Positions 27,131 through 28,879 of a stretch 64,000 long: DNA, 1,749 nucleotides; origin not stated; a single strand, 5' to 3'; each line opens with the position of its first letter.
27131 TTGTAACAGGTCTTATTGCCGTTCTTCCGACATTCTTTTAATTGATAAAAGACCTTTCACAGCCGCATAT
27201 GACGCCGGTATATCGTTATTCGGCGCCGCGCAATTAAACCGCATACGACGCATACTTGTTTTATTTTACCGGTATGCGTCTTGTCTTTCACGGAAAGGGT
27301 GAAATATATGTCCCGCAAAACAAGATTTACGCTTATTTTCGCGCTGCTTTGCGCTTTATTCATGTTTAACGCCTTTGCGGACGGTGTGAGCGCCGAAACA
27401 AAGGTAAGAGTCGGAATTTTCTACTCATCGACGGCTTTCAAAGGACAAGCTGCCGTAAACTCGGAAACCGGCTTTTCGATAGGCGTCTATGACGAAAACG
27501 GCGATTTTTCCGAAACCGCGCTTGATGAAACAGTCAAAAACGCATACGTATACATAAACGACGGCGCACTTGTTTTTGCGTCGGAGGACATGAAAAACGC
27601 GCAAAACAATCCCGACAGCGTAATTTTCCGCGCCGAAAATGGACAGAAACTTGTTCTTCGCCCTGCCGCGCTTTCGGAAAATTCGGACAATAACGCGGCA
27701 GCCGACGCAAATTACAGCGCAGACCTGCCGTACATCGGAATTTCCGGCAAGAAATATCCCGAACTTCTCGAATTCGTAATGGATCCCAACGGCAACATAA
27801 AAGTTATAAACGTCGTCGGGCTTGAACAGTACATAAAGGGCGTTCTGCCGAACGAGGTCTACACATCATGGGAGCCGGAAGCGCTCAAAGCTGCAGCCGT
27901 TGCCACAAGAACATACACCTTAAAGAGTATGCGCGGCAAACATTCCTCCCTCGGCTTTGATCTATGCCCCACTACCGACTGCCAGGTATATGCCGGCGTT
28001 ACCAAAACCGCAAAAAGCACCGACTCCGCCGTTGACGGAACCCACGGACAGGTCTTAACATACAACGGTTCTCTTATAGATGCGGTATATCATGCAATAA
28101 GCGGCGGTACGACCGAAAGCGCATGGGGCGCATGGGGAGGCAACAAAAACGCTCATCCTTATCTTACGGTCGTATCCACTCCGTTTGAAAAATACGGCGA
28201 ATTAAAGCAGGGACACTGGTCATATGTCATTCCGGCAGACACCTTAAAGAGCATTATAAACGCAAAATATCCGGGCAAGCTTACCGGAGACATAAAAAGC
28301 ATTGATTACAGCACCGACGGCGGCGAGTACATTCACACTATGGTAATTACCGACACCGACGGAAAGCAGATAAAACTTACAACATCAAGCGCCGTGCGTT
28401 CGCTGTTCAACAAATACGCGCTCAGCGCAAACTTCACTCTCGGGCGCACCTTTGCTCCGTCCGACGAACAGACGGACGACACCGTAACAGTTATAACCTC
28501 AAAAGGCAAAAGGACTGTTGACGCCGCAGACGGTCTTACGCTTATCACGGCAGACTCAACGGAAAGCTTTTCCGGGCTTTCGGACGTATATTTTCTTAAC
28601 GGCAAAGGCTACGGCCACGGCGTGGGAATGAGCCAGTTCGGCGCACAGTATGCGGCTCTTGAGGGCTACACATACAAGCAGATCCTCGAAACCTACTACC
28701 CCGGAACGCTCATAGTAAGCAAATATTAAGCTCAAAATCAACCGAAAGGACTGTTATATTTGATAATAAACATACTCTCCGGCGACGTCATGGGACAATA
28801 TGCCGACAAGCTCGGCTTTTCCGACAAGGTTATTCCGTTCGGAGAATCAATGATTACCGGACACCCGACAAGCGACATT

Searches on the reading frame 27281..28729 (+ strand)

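Call 12: search_protein_families(library=pfam, proteins=[window:27281-28729:+], max_evalue=0.01)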
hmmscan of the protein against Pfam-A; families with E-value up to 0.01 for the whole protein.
window:27281-28729:+ (482 aa): 1 family
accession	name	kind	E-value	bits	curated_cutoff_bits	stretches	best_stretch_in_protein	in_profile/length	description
PF08486.15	SpoIID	-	3.7e-27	95.2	23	1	170-261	2-97/97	Stage II sporulation protein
